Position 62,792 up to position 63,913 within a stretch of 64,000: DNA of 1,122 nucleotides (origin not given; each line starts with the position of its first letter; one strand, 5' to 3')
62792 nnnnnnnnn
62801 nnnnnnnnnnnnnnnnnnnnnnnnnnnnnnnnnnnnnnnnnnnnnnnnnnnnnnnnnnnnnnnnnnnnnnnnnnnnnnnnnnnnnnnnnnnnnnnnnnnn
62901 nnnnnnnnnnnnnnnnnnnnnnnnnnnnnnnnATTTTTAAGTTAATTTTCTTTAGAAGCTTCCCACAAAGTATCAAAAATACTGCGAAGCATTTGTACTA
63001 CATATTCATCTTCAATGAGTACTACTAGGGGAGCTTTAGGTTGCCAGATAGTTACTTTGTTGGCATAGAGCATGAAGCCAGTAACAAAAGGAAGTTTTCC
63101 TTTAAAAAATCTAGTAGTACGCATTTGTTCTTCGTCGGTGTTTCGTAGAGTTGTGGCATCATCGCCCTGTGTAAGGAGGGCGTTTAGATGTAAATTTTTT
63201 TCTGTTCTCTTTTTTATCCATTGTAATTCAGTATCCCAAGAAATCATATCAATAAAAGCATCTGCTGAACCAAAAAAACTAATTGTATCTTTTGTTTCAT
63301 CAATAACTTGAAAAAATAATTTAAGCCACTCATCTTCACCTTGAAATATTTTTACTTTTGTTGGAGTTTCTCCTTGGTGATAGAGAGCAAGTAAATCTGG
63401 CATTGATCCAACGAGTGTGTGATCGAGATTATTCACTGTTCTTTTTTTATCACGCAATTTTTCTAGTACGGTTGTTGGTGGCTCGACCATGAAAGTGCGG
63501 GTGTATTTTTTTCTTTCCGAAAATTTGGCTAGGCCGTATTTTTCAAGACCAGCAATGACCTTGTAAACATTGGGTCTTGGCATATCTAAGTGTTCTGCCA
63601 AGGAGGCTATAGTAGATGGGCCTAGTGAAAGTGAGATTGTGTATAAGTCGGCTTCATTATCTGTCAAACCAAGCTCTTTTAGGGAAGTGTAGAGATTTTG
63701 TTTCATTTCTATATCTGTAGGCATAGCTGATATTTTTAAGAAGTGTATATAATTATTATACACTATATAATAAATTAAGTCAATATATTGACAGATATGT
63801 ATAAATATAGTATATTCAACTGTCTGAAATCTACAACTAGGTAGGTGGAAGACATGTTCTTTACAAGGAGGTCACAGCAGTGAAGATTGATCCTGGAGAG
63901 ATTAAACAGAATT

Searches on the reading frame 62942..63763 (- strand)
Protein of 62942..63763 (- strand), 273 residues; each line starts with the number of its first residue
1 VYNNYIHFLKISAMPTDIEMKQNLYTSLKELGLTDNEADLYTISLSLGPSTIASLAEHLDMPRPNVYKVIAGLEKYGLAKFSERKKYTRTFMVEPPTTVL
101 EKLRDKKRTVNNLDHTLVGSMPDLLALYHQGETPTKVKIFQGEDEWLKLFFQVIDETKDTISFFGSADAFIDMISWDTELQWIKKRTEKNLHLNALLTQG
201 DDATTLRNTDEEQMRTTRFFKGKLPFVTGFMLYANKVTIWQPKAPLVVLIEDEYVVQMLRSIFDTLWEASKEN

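Call 30: search_protein_families(library=pfam, proteins=[window:62942-63763:-], max_evalue=0.001)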
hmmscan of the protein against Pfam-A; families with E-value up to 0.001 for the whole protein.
window:62942-63763:- (273 aa): 1 family
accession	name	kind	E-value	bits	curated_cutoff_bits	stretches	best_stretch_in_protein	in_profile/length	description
PF01978.25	TrmB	-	1.4e-13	50.9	25.6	1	28-87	1-60/68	Sugar-specific transcriptional regulator TrmB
